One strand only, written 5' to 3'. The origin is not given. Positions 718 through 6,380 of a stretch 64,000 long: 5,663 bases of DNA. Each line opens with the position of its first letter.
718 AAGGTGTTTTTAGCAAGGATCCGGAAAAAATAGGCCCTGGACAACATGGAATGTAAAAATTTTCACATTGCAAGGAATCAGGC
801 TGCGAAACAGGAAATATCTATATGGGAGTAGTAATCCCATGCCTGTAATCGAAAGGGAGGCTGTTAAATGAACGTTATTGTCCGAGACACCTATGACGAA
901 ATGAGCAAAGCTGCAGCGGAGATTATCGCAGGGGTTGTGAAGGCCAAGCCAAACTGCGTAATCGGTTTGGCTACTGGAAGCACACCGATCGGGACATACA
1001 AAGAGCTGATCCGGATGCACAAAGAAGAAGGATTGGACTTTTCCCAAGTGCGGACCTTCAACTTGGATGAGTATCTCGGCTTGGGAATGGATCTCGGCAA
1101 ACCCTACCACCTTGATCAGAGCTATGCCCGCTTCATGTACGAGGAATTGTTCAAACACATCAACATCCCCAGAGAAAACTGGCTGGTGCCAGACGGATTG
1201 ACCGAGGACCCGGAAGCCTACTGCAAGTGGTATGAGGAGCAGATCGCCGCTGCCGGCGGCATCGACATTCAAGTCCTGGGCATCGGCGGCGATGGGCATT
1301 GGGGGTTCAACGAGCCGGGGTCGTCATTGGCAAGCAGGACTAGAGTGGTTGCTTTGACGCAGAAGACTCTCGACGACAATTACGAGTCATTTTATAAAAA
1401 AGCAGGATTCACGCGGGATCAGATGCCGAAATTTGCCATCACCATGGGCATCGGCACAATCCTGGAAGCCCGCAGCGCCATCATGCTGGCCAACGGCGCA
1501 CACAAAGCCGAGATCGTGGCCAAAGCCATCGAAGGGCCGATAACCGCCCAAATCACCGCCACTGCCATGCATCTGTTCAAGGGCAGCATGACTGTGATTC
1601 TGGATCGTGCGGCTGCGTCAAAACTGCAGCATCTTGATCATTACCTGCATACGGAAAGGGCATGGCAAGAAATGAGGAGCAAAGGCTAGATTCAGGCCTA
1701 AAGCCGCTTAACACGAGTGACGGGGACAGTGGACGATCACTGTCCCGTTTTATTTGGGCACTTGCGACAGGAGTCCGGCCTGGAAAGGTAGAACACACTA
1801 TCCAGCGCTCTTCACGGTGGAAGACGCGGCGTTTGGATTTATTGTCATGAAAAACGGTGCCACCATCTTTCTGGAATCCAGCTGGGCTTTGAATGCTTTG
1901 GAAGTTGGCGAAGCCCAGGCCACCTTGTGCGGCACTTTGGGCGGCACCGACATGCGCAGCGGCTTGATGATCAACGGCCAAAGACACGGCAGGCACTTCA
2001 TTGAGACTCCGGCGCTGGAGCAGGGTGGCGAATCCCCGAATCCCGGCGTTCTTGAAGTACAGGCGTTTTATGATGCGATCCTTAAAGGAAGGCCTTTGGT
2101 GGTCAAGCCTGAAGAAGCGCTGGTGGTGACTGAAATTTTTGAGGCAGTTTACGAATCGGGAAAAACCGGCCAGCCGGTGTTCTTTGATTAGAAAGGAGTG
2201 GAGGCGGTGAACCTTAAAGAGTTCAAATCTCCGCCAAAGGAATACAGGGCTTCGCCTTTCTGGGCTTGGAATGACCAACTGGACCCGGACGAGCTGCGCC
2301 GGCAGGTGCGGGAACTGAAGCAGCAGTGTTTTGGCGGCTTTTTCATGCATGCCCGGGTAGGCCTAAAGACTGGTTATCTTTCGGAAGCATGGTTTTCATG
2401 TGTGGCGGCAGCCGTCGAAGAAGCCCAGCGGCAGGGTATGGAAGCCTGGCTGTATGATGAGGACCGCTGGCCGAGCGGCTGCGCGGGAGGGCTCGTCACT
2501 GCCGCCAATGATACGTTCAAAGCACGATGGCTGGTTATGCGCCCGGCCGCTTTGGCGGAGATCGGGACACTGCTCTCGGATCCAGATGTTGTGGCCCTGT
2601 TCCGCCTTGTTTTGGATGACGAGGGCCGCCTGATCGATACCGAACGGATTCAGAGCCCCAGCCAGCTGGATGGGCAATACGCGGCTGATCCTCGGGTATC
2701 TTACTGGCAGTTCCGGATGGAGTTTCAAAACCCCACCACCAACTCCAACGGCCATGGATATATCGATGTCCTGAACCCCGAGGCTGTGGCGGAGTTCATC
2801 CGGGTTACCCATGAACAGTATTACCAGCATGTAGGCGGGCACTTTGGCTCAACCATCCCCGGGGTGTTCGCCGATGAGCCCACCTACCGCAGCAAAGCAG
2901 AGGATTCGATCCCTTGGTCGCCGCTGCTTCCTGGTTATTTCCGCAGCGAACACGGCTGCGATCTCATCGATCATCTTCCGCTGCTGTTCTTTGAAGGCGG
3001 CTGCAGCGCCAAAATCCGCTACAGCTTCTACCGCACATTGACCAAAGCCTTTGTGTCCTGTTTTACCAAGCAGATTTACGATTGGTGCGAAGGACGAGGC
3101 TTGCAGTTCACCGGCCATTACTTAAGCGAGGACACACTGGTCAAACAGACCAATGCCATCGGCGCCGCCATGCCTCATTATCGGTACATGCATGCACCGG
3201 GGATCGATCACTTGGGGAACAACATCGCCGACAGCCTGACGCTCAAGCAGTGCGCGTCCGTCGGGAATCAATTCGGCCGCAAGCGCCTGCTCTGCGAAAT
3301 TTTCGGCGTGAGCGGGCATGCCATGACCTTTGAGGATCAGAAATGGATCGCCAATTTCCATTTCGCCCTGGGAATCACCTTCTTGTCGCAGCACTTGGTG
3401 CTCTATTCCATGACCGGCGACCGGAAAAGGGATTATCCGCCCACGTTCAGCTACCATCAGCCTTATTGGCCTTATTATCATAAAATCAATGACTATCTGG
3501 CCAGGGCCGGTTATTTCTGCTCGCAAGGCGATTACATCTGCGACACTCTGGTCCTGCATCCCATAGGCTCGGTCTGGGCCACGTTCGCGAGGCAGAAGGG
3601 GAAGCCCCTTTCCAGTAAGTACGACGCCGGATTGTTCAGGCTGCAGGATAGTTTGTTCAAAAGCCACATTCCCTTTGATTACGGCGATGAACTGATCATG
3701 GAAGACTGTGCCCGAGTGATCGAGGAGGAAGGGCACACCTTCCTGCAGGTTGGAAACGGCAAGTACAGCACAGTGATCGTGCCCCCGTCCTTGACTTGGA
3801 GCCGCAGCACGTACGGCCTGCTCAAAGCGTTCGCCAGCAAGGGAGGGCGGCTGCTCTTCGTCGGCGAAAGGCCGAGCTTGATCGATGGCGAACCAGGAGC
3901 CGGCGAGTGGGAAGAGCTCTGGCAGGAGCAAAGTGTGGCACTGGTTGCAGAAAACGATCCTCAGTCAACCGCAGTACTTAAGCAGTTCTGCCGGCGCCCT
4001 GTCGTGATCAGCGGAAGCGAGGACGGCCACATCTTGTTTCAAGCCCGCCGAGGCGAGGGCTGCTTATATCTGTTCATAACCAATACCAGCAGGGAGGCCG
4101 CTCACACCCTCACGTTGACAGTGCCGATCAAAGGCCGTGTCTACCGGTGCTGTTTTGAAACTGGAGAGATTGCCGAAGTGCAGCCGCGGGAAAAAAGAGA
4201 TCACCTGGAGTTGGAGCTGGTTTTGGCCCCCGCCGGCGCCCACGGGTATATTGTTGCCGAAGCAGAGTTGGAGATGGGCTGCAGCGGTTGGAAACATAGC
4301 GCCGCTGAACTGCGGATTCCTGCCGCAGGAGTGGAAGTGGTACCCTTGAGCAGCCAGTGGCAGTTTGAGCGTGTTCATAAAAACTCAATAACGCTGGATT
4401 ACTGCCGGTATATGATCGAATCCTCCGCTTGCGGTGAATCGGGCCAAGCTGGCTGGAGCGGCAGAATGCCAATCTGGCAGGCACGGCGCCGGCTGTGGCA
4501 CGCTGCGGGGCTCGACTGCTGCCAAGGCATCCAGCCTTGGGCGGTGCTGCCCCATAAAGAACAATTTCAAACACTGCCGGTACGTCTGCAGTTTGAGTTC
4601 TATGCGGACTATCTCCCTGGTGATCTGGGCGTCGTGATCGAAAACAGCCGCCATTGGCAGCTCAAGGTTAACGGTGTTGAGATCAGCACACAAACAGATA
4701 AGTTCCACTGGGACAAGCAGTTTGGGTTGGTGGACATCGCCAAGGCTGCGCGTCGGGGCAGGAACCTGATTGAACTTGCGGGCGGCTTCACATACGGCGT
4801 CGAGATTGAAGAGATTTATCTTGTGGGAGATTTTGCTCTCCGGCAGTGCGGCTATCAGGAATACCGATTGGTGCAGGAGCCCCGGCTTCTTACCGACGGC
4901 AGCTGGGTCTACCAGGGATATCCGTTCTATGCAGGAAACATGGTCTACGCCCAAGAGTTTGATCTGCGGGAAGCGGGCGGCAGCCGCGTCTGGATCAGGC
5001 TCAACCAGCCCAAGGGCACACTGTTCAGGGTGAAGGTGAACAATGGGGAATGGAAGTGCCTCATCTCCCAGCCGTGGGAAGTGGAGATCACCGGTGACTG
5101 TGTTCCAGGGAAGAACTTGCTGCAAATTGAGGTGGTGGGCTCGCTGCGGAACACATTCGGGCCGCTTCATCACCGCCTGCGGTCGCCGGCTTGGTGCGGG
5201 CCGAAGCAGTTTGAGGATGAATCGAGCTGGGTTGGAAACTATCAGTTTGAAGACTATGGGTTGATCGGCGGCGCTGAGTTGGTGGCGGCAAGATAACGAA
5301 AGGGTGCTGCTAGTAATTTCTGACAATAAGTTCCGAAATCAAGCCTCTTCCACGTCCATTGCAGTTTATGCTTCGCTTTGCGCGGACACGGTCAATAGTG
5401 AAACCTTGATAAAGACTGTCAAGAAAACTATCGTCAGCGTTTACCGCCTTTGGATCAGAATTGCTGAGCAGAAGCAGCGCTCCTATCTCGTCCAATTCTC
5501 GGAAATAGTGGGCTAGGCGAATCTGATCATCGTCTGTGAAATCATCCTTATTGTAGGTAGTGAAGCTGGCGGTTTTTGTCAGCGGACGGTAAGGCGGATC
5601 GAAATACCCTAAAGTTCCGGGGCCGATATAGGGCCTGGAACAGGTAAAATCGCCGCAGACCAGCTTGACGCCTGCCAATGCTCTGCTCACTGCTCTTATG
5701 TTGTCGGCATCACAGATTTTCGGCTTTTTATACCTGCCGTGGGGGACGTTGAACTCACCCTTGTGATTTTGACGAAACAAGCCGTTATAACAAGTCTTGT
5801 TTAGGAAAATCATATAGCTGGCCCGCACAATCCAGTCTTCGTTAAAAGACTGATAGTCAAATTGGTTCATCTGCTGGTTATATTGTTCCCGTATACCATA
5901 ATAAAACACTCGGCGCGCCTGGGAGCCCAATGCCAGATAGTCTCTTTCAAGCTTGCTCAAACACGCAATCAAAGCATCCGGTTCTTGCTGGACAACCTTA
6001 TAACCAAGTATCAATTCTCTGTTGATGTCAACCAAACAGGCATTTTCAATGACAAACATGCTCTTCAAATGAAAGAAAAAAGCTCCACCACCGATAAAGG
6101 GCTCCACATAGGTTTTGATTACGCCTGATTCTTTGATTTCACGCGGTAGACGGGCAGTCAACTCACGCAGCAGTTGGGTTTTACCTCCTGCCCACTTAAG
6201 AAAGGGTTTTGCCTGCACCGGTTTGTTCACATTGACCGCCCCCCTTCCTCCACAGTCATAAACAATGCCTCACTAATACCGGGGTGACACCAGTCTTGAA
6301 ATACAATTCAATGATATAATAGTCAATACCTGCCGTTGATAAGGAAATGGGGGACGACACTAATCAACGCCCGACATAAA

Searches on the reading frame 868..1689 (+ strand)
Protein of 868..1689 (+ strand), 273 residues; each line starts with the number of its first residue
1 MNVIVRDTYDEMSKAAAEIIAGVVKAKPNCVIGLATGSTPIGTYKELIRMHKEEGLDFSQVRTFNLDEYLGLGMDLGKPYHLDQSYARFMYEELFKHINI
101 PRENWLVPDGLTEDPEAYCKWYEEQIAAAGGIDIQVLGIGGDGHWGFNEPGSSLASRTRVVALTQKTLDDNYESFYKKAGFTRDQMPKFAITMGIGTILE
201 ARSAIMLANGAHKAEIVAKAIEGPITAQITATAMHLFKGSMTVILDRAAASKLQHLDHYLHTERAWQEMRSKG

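Call 66: search_protein_families(library=pfam, proteins=[window:868-1689:+], max_evalue=0.0001)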
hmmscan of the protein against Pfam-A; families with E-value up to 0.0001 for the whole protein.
window:868-1689:+ (273 aa): 1 family
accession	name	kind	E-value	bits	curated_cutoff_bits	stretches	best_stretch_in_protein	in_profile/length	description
PF01182.26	Glucosamine_iso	-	7.3e-20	72.2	27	1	10-229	8-211/225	Glucosamine-6-phosphate isomerases/6-phosphogluconolactonase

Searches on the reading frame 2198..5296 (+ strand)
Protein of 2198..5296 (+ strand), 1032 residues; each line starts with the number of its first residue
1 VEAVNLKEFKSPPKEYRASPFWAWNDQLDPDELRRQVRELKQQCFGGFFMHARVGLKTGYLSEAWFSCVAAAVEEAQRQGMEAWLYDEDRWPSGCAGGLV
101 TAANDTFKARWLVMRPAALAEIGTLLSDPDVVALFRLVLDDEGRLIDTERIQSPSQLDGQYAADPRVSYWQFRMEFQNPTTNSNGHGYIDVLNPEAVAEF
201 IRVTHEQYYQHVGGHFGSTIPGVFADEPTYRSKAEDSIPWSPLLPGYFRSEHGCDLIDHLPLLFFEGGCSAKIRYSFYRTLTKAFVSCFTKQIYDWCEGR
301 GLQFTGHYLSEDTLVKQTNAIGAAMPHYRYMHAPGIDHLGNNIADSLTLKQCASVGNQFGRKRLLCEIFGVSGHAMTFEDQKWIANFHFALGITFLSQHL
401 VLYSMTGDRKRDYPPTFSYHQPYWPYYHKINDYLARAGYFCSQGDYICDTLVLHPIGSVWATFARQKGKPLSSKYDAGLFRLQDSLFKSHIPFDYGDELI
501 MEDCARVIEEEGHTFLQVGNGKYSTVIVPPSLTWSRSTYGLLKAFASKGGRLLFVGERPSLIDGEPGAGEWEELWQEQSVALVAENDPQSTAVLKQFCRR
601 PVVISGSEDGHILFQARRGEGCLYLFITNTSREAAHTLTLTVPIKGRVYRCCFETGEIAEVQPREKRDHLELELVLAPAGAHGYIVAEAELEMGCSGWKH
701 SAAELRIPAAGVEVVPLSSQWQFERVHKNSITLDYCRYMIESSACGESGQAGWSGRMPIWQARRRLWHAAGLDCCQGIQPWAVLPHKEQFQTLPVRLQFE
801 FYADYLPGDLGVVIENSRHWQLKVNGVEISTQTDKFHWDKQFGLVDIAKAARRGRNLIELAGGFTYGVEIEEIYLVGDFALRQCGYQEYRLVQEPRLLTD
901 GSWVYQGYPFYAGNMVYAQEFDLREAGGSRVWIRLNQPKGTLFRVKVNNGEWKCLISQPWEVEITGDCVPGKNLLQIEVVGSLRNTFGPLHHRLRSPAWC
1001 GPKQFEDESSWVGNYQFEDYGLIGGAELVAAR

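Call 66: search_protein_families(library=pfam, proteins=[window:2198-5296:+], max_evalue=0.0001)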
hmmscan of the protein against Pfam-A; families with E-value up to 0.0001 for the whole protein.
window:2198-5296:+ (1032 aa): 1 family
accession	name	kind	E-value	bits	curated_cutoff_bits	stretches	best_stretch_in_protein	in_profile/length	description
PF17132.9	Glyco_hydro_106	-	7.7e-10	38.3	29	1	186-453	264-541/743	alpha-L-rhamnosidase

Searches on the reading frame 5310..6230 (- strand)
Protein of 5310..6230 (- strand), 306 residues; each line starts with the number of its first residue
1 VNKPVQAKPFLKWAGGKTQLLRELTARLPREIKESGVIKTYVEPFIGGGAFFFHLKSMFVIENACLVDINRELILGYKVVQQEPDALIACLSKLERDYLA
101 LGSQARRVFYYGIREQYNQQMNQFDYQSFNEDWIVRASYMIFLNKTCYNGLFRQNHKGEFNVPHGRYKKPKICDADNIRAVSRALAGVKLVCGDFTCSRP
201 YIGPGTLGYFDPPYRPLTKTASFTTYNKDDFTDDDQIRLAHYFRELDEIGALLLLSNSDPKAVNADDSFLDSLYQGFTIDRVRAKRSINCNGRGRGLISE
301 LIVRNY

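Call 66: search_protein_families(library=pfam, proteins=[window:5310-6230:-], max_evalue=0.0001)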
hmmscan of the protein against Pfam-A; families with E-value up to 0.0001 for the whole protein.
window:5310-6230:- (306 aa): 1 family
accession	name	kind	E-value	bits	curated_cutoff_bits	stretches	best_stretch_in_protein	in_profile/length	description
PF02086.21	MethyltransfD12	-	3.2e-51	174.9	22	1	13-288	1-253/253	D12 class N6 adenine-specific DNA methyltransferase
